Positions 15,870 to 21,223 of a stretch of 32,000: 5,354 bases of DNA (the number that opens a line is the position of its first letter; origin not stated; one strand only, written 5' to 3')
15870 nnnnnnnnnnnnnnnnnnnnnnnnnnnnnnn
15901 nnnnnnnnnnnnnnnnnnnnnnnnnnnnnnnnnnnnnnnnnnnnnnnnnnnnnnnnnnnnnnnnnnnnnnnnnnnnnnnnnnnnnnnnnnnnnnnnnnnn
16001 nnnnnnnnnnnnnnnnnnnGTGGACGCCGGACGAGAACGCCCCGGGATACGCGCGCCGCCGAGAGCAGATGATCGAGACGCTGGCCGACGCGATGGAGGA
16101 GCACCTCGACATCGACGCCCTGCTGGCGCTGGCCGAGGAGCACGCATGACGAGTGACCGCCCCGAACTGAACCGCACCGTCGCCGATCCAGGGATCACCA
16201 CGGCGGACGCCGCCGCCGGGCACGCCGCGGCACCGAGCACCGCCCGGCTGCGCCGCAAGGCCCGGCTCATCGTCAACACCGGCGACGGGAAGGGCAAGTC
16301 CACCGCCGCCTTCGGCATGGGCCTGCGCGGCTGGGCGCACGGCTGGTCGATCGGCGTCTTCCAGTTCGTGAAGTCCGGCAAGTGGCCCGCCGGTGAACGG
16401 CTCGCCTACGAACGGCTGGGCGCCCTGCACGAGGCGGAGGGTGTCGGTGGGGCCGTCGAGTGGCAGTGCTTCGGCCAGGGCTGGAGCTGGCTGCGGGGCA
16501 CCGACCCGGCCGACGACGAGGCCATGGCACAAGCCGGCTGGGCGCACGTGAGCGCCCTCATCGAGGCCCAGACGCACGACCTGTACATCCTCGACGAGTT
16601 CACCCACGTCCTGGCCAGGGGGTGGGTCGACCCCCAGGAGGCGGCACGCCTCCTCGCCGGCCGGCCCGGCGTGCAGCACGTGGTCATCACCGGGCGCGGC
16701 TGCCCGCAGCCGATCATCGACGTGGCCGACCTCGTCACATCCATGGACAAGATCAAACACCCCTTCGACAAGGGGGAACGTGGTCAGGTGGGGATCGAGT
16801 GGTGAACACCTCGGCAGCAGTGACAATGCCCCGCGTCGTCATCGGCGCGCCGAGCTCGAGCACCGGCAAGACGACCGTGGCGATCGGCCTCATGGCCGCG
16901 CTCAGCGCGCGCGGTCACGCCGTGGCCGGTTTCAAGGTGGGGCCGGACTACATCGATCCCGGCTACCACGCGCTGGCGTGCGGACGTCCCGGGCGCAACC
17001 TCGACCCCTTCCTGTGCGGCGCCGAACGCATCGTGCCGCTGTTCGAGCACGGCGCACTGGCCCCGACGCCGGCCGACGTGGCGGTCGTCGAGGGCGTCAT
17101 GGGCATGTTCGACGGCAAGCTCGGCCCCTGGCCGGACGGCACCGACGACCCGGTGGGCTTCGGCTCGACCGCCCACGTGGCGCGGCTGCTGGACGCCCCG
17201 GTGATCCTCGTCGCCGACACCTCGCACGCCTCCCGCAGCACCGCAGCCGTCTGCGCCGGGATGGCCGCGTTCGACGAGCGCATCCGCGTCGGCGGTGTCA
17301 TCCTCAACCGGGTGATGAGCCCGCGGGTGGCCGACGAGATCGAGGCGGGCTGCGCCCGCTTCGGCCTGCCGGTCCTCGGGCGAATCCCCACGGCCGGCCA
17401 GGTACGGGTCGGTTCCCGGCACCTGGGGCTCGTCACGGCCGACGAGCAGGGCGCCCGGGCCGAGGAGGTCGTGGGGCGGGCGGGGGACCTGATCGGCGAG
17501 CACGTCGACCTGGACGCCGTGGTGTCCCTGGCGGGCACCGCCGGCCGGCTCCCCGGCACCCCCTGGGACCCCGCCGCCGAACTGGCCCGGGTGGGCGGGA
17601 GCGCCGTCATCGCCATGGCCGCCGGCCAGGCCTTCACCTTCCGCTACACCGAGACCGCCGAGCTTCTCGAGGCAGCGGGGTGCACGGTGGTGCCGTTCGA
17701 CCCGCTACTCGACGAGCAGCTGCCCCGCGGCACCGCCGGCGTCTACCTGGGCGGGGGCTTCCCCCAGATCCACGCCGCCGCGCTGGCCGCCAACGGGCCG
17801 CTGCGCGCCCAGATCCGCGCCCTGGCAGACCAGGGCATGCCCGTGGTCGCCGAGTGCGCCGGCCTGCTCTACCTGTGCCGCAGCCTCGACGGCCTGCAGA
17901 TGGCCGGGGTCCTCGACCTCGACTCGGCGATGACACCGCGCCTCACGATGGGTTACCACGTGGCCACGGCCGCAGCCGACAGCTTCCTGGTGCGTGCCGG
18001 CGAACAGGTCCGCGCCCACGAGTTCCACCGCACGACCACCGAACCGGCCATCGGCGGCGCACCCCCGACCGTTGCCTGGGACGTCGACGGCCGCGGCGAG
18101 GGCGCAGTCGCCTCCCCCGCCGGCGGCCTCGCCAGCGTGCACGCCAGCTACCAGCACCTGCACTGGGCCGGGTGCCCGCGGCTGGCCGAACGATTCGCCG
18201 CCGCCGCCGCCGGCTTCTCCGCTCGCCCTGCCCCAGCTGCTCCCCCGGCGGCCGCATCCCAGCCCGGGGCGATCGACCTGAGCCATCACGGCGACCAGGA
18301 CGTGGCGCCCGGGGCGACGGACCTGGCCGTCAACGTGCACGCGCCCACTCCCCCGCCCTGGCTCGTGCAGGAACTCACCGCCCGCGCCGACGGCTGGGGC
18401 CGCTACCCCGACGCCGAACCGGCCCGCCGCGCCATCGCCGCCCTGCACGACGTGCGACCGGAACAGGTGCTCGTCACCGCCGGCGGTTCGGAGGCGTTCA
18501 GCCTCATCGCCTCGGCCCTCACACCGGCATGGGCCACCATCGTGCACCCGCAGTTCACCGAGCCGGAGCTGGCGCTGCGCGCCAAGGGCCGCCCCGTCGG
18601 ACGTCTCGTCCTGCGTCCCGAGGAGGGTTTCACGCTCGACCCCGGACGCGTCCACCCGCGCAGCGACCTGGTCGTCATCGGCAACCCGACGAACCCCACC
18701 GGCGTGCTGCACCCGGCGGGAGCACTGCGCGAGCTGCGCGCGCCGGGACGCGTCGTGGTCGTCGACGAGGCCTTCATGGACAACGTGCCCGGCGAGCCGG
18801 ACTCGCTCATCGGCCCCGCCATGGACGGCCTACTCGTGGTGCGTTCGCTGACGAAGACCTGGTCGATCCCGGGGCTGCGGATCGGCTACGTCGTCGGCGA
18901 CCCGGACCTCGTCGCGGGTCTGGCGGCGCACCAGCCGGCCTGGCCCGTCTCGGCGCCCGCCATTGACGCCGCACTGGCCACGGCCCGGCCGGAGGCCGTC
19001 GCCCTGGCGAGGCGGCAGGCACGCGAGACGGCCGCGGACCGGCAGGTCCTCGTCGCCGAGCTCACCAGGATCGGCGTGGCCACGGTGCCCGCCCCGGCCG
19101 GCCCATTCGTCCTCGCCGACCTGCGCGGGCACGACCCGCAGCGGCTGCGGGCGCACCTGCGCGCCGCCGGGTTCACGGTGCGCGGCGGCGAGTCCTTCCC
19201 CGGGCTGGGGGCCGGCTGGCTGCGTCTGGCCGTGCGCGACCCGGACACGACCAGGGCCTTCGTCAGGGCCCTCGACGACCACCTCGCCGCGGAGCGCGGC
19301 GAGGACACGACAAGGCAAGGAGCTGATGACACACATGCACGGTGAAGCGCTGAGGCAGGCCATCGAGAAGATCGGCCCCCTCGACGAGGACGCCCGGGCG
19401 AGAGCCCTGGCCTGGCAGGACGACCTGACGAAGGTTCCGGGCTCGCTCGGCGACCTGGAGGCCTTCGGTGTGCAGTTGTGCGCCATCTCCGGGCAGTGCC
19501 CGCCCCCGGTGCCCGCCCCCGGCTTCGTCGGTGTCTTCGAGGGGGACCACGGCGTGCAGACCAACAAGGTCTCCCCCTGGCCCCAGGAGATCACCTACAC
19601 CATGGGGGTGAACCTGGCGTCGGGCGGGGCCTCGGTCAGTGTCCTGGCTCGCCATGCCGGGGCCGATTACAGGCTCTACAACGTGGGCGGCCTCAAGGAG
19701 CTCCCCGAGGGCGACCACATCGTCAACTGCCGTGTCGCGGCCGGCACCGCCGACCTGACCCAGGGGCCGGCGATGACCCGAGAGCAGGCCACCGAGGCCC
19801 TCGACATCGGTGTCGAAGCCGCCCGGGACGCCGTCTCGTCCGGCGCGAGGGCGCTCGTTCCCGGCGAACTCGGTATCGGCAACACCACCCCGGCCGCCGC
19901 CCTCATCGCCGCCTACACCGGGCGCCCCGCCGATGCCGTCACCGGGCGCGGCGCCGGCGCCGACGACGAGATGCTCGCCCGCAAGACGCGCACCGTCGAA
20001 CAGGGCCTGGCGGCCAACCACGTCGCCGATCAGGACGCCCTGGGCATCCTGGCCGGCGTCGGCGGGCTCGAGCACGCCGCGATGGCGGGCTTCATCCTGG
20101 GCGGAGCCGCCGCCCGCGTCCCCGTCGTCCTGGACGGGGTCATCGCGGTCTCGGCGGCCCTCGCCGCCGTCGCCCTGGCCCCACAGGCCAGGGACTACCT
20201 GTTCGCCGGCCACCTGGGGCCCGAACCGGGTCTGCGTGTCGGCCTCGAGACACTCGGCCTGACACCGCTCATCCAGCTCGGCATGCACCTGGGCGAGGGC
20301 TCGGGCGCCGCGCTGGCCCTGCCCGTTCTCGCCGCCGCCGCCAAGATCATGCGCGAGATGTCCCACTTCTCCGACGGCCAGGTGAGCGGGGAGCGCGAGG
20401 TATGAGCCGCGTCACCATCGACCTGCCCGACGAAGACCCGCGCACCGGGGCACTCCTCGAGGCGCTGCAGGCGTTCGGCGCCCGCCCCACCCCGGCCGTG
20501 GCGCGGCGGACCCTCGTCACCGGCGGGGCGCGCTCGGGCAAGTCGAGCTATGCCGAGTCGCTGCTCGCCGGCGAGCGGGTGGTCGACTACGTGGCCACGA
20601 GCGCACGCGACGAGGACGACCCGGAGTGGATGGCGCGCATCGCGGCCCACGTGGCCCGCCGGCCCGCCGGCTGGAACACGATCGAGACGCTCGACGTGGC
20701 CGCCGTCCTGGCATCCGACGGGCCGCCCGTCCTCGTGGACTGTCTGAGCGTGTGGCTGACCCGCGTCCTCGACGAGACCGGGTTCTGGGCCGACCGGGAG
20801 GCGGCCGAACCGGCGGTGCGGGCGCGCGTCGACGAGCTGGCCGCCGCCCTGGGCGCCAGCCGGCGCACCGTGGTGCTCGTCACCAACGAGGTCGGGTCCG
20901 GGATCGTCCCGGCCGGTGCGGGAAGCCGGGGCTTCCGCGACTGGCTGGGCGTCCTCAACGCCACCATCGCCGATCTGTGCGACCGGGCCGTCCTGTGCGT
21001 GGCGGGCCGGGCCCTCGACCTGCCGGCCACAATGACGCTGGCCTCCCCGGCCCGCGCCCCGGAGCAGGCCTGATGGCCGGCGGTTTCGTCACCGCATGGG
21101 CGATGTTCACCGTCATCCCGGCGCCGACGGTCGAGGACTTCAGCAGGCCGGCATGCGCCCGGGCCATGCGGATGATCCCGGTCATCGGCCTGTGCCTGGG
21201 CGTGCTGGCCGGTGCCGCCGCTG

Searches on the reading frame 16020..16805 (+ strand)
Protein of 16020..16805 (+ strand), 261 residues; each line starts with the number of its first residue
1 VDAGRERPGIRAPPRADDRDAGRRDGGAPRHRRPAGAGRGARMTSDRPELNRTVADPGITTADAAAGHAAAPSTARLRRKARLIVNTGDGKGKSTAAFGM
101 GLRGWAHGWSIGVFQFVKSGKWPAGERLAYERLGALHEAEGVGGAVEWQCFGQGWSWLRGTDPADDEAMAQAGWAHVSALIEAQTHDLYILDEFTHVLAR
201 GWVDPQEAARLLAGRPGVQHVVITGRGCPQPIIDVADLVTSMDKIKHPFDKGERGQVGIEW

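Call 7: search_protein_families(library=pfam, proteins=[window:16020-16805:+], max_evalue=0.001)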
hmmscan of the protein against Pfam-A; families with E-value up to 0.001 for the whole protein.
window:16020-16805:+ (261 aa): 1 family
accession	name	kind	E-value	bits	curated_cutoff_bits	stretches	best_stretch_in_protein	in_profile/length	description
PF02572.21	CobA_CobO_BtuR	-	4.3e-51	174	25.7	1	81-261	3-172/172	ATP:corrinoid adenosyltransferase BtuR/CobO/CobP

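Call 8: search_protein_families(library=ncbifam, proteins=[window:16020-16805:+], max_evalue=0.00001)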
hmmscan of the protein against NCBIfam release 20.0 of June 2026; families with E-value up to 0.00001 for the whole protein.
window:16020-16805:+ (261 aa): 4 families
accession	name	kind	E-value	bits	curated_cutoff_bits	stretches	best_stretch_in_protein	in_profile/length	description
NF004637.0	PRK05986.1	subfamily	1.5e-62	210.8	185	1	74-261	22-197/197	cob(I)yrinic acid a,c-diamide adenosyltransferase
TIGR00708.1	cobA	equivalog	3.7e-58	196.2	167.75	1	80-261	5-177/177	cob(I)yrinic acid a,c-diamide adenosyltransferase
NF005647.0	PRK07413.1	equivalog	5.2e-14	51.8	426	1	74-251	13-191/382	cob(I)yrinic acid a,c-diamide adenosyltransferase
NF005648.0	PRK07414.1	equivalog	1.1e-09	38.1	248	1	165-245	96-175/178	P-loop NTPase family protein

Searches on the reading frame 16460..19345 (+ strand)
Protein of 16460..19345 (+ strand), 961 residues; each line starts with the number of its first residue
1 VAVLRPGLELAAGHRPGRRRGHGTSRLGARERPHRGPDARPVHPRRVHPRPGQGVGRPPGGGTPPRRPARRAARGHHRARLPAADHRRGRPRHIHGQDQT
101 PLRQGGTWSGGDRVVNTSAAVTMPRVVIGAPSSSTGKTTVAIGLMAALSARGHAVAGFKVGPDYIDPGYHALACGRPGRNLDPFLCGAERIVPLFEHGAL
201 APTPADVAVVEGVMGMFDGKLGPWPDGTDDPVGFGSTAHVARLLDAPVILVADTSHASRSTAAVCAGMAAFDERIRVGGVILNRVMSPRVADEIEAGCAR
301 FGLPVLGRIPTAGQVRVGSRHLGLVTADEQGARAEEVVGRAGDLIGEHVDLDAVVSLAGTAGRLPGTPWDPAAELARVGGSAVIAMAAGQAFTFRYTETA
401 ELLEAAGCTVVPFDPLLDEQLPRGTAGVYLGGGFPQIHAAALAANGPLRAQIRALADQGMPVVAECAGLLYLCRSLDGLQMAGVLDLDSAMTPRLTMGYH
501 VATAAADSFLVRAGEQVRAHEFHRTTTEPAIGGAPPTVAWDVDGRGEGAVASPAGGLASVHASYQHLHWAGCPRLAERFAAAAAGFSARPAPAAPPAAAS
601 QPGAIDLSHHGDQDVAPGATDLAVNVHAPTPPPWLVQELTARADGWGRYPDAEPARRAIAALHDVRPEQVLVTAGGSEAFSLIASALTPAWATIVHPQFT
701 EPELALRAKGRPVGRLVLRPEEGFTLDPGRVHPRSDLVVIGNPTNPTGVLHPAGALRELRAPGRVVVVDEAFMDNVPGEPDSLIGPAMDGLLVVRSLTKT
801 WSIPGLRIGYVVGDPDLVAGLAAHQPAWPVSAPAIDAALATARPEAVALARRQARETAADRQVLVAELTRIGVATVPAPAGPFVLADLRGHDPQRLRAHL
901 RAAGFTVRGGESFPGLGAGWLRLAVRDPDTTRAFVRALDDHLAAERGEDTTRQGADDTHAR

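Call 7: search_protein_families(library=pfam, proteins=[window:16460-19345:+], max_evalue=0.001)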
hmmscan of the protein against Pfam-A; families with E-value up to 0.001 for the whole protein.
window:16460-19345:+ (961 aa): 4 families
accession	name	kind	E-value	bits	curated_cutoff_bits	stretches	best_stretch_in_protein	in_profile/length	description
PF00155.27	Aminotran_1_2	-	4.3e-30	105.6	19.7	1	630-938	18-361/361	Aminotransferase class I and II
PF07685.20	GATase_3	-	5e-24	85.4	27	1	384-570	2-192/196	CobB/CobQ-like glutamine amidotransferase domain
PF01656.29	CbiA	-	2.5e-13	50.5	25.4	1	127-316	2-117/125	CobQ/CobB/MinD/ParA nucleotide binding domain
PF13500.12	AAA_26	-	3.4e-12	47.1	27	1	237-314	120-193/198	AAA domain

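Call 8: search_protein_families(library=ncbifam, proteins=[window:16460-19345:+], max_evalue=0.00001)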
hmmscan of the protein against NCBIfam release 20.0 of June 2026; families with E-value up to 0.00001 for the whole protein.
window:16460-19345:+ (961 aa): 43 families (the best 25 are shown)
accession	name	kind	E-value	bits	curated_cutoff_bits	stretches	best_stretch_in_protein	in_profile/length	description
NF053748.1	bifunc_CobBC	exception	0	1136.9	950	1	123-938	1-796/797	bifunctional hydrogenobyrinic acid a,c-diamide synthase/histidinol phosphate aminotransferase CobBC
NF002204.1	PRK01077.1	equivalog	1.4e-138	462.4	254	1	123-569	1-420/420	cobyrinic acid a,c-diamide synthase CobB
NF005915.1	PRK07908.1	equivalog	1.6e-133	445.2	360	1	606-938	1-331/332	Rv2231c family histidinol phosphate aminotransferase CobC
TIGR00379.1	cobB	subfamily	1.9e-106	356.7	261.4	1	125-582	1-446/449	cobyrinic/hydrogenobyrinic acid a,c-diamide synthase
NF033195.1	F430_CfbB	exception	2.4e-101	339.8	560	1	125-580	1-450/451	Ni-sirohydrochlorin a,c-diamide synthase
TIGR01140.1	L_thr_O3P_dcar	equivalog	8.7e-68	228.9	290.55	1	619-938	19-330/331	threonine-phosphate decarboxylase CobD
NF010471.0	PRK13896.1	equivalog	3.2e-64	217.6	693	1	124-568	2-420/433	cobyrinic acid a,c-diamide synthase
TIGR01141.1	hisC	equivalog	2.6e-36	125.2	276.55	1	621-939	24-347/349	histidinol-phosphate transaminase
NF041364.1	GntC_guanitoxin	equivalog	3.4e-29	101.9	415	1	656-930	43-344/356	guanitoxin biosynthesis PLP-dependent (S)-gamma-hydroxy-L-arginine cyclodehydratase GntC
NF002878.0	PRK03321.1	subfamily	2e-24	86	374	1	616-942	21-349/352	histidinol-phosphate transaminase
NF006580.0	PRK09105.1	subfamily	5.7e-22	78.1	444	1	609-942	46-371/375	pyridoxal phosphate-dependent aminotransferase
NF005021.0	PRK06425.1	equivalog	1.3e-19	70.5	353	1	726-943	113-332/335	histidinol-phosphate aminotransferase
NF003496.0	PRK05166.1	equivalog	2.5e-19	69.3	540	1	621-942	40-370/373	histidinol-phosphate transaminase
NF051461.1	pyoverd_PtaA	equivalog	6e-18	64.7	500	1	647-937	64-355/359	pyoverdine biosynthesis transaminase PtaA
NF006225.0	PRK08354.1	equivalog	1.7e-17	63.8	288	1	616-940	13-314/318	putative aminotransferase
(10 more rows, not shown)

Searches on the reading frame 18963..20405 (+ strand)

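Call 7: search_protein_families(library=pfam, proteins=[window:18963-20405:+], max_evalue=0.001)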
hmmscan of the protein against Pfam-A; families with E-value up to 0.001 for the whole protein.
window:18963-20405:+ (480 aa): 1 family
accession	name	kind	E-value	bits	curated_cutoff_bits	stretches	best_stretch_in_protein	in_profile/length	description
PF02277.22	DBI_PRT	-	1.2e-114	383.4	22.6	1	137-474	1-329/329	Phosphoribosyltransferase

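Call 8: search_protein_families(library=ncbifam, proteins=[window:18963-20405:+], max_evalue=0.00001)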
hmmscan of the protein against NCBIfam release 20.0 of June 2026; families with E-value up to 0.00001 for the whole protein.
window:18963-20405:+ (480 aa): 3 families
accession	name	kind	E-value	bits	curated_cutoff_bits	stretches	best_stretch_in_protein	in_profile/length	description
NF000996.0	PRK00105.1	subfamily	2.2e-111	372.4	306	1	130-476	4-348/350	nicotinate-nucleotide--dimethylbenzimidazole phosphoribosyltransferase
TIGR03160.1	cobT_DBIPRT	equivalog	5.6e-111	371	319.3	1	141-474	2-334/334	nicotinate-nucleotide--dimethylbenzimidazole phosphoribosyltransferase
NF003369.0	PRK04447.1-2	equivalog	5e-06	25.3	420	1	243-405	119-275/394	hypothetical protein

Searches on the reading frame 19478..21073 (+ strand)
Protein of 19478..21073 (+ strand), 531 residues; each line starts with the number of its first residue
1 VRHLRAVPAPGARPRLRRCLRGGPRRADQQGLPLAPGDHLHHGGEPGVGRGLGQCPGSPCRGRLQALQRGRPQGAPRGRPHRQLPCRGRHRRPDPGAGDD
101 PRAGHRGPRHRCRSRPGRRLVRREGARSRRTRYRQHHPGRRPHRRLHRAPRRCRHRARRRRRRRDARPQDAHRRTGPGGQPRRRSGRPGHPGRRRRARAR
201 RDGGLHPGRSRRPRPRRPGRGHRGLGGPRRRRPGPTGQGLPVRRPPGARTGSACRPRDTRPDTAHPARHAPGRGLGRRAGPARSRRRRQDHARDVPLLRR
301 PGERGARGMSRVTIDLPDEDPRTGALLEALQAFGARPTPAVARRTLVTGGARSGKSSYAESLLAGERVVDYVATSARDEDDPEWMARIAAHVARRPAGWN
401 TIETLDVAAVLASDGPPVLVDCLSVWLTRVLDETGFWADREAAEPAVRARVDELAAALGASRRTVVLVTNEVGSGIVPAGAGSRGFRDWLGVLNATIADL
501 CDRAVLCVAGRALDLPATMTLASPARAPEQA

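Call 7: search_protein_families(library=pfam, proteins=[window:19478-21073:+], max_evalue=0.001)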
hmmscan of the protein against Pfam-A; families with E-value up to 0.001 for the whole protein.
window:19478-21073:+ (531 aa): 1 family
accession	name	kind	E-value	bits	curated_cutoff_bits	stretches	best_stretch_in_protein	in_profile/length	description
PF02283.22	CobU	-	4.5e-49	166.7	27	1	345-515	1-168/168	Cobinamide kinase / cobinamide phosphate guanyltransferase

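Call 8: search_protein_families(library=ncbifam, proteins=[window:19478-21073:+], max_evalue=0.00001)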
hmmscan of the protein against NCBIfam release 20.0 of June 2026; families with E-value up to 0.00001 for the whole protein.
window:19478-21073:+ (531 aa): 1 family
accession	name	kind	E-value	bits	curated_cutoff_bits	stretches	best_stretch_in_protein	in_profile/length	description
NF004469.0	PRK05800.1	equivalog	3.8e-45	153.6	161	1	344-515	4-169/173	bifunctional adenosylcobinamide kinase/adenosylcobinamide-phosphate guanylyltransferase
